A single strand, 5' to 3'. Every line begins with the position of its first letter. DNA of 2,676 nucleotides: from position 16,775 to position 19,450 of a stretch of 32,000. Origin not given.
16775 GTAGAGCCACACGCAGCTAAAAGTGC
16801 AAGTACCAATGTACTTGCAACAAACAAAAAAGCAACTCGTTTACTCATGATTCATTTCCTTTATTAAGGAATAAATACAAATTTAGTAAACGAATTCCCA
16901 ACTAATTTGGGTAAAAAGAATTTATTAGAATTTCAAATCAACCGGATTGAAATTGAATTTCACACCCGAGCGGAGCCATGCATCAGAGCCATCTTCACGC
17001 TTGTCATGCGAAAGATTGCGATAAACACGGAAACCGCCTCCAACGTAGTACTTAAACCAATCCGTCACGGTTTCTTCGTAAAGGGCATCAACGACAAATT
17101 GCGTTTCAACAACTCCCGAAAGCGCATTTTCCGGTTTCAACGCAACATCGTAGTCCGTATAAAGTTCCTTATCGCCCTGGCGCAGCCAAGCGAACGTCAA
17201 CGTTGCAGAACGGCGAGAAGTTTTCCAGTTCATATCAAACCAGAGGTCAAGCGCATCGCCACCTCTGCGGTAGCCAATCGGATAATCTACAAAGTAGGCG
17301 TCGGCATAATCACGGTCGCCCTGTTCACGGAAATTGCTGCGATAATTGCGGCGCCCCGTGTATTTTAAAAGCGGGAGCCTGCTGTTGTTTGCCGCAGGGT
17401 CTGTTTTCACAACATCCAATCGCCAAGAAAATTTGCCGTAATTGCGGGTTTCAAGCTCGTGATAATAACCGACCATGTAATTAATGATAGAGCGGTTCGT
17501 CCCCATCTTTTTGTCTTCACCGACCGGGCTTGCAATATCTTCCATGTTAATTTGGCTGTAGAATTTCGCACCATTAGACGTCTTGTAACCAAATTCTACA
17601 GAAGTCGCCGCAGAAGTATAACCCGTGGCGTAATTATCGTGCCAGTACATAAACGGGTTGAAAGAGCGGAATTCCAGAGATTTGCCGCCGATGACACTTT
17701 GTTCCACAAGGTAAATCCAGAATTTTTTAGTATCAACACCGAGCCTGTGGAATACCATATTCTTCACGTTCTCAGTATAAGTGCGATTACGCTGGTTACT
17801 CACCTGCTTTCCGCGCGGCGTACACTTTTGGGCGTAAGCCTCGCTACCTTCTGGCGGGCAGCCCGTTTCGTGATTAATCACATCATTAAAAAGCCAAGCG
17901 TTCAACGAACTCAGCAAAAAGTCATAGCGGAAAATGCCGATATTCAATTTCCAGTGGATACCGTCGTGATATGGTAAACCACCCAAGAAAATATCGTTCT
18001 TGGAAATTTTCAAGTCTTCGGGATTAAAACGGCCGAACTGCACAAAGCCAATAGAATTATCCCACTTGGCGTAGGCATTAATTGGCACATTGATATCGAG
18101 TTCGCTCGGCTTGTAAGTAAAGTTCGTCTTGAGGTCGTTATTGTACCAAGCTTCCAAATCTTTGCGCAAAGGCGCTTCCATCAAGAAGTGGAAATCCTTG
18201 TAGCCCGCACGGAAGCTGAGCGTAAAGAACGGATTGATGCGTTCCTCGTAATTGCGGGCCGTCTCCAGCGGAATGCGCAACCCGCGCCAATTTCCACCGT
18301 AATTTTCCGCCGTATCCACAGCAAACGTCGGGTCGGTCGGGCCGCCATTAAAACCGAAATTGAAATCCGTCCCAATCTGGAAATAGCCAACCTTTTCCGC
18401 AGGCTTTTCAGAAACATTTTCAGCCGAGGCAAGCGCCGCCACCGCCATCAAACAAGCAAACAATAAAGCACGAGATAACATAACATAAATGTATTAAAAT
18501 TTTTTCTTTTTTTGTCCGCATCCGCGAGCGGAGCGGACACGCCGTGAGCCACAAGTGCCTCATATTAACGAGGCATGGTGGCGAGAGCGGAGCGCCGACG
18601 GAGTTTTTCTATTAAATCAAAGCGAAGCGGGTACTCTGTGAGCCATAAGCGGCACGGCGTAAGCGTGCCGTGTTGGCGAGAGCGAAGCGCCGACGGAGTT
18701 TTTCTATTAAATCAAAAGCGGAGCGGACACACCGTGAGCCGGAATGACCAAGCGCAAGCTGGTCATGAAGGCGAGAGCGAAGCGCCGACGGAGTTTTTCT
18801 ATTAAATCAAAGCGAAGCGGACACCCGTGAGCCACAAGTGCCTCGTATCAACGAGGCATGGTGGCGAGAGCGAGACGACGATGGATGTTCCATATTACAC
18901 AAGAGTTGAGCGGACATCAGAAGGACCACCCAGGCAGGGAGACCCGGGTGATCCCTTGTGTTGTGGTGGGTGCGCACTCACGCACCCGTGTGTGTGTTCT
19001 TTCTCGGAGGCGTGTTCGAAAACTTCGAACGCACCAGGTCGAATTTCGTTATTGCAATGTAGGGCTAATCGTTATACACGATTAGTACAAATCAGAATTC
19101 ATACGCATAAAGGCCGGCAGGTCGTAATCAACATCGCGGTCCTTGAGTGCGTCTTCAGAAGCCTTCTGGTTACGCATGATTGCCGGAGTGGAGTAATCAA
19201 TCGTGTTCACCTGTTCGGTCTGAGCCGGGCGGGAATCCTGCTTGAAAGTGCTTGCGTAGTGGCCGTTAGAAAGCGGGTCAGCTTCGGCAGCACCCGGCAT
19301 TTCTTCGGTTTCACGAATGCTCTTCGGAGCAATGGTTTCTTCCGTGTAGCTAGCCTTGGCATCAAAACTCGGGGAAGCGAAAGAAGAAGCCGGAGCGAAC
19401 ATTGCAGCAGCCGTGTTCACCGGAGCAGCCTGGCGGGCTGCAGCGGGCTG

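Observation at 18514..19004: Tandem array of ~94-96-bp modules with invariant flanks and a sequence-variable, structure-conserved hairpin, between ftsZ and an outer-membrane protein gene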

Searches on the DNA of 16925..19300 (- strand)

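Call 4: search_rna_families(source=window, start=18300, end=19300, threshold=evalue, max_evalue=10, show_alignments=3)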
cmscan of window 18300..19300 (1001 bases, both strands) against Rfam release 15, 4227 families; matches with E-value up to 10: 3.
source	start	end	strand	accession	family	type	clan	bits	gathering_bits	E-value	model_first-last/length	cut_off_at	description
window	18919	18987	-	RF02985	ftsZ-DE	Gene; sRNA;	-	97.5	72.2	3.4e-19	1-69/69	no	ftsZ-DE RNA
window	18924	19006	-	RF01723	Rhizobiales-2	Gene; sRNA;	-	20.4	40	8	1-103/103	no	Rhizobiales-2 RNA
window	18330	18349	+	RF03057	nhaA-I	Cis-reg; riboswitch;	-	14.6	37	3.8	35-55/55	no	nhaA-I RNA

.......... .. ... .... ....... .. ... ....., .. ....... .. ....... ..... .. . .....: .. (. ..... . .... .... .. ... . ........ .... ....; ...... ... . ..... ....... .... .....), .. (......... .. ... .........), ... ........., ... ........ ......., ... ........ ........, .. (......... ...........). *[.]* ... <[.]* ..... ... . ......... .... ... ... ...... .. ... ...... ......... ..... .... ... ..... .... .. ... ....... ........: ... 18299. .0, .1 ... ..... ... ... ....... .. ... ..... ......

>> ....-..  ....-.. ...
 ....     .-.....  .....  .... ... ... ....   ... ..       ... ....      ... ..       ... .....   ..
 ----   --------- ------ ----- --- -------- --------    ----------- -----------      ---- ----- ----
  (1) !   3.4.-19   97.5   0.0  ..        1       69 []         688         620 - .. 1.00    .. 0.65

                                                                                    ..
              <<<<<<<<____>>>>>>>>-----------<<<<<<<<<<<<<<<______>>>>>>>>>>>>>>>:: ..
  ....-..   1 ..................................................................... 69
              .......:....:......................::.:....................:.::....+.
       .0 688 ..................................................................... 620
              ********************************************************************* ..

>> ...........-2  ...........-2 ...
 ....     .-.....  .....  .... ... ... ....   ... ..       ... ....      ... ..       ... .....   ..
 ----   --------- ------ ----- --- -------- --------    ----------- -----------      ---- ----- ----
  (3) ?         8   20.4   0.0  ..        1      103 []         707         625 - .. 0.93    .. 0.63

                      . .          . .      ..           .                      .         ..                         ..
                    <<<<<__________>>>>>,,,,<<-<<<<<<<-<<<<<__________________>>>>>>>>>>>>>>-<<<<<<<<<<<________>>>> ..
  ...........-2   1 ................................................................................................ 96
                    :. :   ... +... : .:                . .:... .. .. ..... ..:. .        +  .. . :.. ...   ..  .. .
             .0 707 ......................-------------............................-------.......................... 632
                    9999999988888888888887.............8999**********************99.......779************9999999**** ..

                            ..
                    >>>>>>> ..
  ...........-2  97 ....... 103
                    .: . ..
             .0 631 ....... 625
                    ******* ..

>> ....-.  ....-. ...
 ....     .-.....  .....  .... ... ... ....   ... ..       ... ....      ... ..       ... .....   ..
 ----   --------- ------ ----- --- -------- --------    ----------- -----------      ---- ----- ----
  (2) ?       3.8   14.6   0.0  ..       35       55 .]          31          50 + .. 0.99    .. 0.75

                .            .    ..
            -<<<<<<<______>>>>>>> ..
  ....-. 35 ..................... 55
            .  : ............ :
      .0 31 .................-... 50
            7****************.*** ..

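Call 17: search_rna_families(sources=[L001, L002, L003, L005, L006, L007, L010], threshold=gathering)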
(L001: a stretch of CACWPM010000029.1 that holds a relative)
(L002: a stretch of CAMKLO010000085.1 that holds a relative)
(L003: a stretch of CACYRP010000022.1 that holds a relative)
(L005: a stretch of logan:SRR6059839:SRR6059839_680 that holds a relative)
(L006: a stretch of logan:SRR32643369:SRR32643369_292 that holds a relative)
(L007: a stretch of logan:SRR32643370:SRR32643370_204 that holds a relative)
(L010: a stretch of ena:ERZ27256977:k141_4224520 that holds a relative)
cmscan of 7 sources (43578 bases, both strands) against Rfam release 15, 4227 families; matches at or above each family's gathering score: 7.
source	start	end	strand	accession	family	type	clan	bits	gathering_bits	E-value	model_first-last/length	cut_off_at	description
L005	2685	2753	+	RF02985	ftsZ-DE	Gene; sRNA;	-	97.5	72.2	1.5e-17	1-69/69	no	ftsZ-DE RNA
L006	2685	2753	+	RF02985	ftsZ-DE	Gene; sRNA;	-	97.5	72.2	1.5e-17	1-69/69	no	ftsZ-DE RNA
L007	2685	2753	+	RF02985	ftsZ-DE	Gene; sRNA;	-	97.5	72.2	1.5e-17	1-69/69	no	ftsZ-DE RNA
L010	1268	1336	+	RF02985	ftsZ-DE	Gene; sRNA;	-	97.2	72.2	1.8e-17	1-69/69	no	ftsZ-DE RNA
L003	2211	2279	-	RF02985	ftsZ-DE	Gene; sRNA;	-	94.1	72.2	9.3e-17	1-69/69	no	ftsZ-DE RNA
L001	2569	2637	-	RF02985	ftsZ-DE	Gene; sRNA;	-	93.7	72.2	1.1e-16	1-69/69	no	ftsZ-DE RNA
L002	6205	6273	+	RF02985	ftsZ-DE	Gene; sRNA;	-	93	72.2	1.7e-16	1-69/69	no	ftsZ-DE RNA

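Call 72: search_dna_similar(query=window:18540-18916:+, collection=phages, mode=distant, max_evalue=0.001)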
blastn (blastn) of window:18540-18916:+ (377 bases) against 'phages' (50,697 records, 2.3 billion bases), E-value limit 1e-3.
No match.

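Call 73: search_dna_similar(query=window:18540-18916:+, collection=plasmids, mode=distant, max_evalue=0.001)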
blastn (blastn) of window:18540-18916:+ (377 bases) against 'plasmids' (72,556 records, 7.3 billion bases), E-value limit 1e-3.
No match.
